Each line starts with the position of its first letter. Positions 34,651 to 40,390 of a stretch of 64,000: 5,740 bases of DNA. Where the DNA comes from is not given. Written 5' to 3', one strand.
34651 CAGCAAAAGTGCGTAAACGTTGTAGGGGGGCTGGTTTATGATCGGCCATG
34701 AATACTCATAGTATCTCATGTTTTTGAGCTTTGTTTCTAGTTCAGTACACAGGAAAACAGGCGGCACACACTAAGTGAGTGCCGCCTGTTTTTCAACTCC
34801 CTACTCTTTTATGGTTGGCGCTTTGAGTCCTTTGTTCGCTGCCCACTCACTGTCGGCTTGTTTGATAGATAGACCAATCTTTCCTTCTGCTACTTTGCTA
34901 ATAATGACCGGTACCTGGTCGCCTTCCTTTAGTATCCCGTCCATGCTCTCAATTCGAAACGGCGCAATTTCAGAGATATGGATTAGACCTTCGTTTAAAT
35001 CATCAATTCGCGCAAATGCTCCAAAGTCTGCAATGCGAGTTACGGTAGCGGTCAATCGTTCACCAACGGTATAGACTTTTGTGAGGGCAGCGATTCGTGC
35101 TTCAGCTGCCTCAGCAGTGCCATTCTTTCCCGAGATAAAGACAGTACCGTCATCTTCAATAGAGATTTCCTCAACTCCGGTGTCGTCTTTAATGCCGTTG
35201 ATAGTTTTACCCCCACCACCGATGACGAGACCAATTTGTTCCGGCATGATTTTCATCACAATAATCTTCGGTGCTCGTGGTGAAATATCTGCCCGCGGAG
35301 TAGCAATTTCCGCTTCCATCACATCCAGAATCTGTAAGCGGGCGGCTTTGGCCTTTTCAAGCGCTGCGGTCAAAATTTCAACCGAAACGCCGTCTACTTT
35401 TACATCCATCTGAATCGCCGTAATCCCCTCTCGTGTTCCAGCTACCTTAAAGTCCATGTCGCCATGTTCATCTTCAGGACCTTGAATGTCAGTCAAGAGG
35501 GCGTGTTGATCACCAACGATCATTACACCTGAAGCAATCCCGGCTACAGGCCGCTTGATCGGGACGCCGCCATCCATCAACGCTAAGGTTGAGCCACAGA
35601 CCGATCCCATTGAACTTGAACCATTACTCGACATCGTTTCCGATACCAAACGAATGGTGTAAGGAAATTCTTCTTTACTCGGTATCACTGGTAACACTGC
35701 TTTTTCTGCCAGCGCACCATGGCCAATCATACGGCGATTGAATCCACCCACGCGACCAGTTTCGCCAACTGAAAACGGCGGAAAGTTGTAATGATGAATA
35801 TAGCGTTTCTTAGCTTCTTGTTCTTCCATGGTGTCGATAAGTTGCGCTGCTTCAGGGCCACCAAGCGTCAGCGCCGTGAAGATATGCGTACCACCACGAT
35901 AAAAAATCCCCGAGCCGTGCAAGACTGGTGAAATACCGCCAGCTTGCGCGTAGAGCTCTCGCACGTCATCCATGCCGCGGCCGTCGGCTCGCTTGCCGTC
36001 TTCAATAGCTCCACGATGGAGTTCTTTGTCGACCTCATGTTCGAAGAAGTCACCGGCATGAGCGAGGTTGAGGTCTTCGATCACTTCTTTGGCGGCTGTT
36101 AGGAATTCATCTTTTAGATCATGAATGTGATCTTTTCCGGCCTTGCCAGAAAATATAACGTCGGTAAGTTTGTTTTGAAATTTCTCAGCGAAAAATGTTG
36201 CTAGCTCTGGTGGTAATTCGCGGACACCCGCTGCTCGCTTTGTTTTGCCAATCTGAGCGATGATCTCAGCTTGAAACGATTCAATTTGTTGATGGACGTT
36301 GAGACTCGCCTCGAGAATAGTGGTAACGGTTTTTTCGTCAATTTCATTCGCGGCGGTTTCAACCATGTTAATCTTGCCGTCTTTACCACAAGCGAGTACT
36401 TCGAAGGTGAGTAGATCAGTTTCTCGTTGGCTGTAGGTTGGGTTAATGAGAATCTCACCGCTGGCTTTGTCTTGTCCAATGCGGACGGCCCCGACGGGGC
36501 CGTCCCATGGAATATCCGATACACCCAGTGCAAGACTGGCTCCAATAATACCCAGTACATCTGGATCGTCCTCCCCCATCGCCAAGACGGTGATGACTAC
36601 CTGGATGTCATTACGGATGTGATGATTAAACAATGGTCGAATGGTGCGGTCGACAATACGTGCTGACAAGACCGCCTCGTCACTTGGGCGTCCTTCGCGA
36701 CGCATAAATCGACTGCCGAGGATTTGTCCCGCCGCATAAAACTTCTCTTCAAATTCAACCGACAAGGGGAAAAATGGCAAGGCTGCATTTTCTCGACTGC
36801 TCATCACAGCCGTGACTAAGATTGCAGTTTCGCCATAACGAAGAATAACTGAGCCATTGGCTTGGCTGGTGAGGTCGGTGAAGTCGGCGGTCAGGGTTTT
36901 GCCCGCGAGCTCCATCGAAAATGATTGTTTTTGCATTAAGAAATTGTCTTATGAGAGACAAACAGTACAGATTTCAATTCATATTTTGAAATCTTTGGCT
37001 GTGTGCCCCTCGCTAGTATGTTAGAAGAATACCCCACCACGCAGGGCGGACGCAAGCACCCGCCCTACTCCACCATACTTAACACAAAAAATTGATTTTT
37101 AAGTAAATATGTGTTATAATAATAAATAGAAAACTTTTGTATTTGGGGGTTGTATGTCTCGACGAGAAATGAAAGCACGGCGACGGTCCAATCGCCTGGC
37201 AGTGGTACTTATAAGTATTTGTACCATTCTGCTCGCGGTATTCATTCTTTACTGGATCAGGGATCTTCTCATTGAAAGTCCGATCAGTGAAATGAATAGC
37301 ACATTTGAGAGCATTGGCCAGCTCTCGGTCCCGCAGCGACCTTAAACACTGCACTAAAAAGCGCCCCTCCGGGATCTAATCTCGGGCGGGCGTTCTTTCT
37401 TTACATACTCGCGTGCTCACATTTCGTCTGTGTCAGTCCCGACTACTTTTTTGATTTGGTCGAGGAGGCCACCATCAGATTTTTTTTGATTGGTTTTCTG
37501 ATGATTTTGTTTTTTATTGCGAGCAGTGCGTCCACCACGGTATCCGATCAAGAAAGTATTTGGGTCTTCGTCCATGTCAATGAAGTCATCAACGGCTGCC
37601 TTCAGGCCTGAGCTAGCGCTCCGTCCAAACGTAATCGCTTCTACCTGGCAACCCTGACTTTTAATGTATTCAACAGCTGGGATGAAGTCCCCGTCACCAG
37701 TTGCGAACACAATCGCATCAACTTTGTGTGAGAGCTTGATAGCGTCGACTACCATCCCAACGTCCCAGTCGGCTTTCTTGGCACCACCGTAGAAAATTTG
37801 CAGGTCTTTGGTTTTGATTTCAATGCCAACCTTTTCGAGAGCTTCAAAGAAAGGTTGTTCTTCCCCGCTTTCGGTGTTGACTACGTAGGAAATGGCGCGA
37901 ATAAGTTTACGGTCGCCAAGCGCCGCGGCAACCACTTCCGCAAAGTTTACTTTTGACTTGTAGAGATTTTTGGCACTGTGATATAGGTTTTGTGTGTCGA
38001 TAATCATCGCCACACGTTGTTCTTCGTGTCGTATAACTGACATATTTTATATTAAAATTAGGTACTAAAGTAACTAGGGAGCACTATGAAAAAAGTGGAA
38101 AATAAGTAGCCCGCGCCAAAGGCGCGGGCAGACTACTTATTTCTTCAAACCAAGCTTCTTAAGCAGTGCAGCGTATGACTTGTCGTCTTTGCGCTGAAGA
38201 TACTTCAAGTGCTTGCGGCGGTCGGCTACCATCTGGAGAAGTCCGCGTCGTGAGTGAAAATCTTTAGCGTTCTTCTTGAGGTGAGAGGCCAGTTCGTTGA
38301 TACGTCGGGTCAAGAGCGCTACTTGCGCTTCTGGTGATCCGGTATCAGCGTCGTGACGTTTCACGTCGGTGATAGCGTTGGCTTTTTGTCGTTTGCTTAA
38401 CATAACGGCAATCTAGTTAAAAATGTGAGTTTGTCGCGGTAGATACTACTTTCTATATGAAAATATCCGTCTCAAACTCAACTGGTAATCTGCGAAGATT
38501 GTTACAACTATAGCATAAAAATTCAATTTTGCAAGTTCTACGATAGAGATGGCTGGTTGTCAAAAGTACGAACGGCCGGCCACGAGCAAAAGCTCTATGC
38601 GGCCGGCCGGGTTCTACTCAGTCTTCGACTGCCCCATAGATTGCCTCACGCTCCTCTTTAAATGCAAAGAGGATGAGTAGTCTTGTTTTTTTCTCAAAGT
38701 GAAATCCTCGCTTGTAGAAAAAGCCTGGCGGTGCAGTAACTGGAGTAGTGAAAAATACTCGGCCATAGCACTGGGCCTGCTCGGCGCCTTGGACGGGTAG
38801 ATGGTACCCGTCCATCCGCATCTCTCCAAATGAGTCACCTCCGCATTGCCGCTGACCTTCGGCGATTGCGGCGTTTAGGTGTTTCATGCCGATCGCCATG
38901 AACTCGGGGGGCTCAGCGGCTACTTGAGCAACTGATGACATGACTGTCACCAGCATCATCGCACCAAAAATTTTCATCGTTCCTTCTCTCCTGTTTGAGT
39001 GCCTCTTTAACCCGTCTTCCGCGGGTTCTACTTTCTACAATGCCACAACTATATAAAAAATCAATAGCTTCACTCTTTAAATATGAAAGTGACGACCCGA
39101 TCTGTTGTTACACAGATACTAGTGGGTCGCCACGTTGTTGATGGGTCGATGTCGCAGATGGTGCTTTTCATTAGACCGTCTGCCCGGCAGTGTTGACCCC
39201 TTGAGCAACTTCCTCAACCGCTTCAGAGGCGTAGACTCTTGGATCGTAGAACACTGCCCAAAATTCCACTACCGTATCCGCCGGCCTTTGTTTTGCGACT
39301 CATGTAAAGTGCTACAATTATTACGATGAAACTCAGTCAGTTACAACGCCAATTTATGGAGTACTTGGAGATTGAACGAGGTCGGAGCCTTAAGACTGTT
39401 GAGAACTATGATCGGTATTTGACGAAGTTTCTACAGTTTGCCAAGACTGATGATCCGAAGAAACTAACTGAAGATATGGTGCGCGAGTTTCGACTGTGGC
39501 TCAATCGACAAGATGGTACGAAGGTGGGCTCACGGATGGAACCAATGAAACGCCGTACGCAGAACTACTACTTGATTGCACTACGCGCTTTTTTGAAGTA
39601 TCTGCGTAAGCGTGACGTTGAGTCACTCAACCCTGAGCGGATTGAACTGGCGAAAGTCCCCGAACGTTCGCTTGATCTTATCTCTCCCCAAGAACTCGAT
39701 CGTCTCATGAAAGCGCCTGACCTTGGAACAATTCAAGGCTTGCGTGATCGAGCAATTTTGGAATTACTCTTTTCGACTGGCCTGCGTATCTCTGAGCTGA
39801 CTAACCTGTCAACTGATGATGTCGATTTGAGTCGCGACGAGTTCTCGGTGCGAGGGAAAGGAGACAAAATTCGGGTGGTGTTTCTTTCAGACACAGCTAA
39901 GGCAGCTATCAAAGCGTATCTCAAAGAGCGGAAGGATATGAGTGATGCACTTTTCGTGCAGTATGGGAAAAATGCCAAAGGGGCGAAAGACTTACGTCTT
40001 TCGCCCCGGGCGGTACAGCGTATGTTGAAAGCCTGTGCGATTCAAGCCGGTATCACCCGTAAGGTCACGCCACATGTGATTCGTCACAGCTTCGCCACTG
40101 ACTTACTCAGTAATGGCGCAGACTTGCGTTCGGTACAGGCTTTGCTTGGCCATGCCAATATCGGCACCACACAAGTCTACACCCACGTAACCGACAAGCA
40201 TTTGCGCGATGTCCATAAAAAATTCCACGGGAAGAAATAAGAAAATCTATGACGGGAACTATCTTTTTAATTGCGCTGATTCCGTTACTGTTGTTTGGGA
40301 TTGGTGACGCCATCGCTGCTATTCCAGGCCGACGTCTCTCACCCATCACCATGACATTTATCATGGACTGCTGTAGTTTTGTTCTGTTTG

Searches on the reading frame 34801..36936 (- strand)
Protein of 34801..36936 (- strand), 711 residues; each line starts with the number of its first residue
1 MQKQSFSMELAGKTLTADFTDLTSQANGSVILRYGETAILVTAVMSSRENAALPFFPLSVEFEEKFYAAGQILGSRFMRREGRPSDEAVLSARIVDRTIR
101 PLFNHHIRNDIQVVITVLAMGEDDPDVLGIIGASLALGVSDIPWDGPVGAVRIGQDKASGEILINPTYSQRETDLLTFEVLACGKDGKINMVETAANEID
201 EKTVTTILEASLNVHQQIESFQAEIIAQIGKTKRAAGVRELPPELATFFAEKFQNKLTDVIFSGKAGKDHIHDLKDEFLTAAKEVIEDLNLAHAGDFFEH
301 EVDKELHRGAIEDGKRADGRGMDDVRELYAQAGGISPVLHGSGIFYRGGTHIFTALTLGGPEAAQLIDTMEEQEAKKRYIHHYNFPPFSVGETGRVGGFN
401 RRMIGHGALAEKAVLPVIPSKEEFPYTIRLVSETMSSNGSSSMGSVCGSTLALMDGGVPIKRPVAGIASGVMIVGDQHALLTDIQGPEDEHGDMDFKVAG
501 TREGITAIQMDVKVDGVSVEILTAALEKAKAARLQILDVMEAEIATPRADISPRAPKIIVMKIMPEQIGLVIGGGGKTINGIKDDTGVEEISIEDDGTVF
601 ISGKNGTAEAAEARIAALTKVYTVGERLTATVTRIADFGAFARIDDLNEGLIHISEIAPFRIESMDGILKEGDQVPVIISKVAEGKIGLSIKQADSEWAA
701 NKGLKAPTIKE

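Call 24: search_protein_families(library=pfam, proteins=[window:34801-36936:-], max_evalue=0.00001)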
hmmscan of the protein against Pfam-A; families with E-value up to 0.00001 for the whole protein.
window:34801-36936:- (711 aa): 4 families
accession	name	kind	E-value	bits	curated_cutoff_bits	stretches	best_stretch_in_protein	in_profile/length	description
PF01138.27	RNase_PH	-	3.3e-43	147.6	25.5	2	20-143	9-130/130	3' exoribonuclease family, domain 1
PF00575.29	S1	-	1.7e-10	41.6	22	1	623-691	3-73/74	S1 RNA binding domain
PF03725.20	RNase_PH_C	-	2.7e-10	40.5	20.8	0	471-531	8-66/67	3' exoribonuclease family, domain 2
PF00013.35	KH_1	-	9.2e-08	32.2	21.5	1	559-616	2-65/66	KH domain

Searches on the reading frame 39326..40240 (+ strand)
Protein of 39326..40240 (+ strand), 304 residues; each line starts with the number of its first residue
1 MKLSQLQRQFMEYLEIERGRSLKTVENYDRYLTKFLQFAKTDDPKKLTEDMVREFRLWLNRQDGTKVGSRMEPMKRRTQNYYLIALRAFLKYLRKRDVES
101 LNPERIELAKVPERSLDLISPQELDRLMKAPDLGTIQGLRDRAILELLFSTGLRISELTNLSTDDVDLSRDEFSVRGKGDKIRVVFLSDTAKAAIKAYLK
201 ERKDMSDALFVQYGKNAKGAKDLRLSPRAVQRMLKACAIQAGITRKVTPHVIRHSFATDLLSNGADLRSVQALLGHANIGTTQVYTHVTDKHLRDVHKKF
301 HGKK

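Call 76: search_protein_families(library=pfam, proteins=[window:39326-40240:+], max_evalue=0.0001)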
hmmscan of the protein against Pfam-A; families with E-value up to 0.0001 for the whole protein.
window:39326-40240:+ (304 aa): 4 families
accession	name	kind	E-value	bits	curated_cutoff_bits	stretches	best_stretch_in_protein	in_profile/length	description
PF00589.27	Phage_integrase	-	2.1e-46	158.2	27.1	1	119-292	3-172/172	Phage integrase family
PF02899.23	Phage_int_SAM_1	-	3.1e-13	50.2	22.3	1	9-96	3-82/83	Phage integrase, N-terminal SAM-like domain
PF13495.12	Phage_int_SAM_4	-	4.4e-11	43.5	27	1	8-66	3-60/85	Phage integrase, N-terminal SAM-like domain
PF13102.12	Phage_int_SAM_5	-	1.1e-07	32.6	22.3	1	11-103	10-92/98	Phage integrase SAM-like domain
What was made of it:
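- On tRNA-linked genomic island / integrative element: The nearest integrase-family gene is 19 kb away, at 39326-40240 (call 76).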
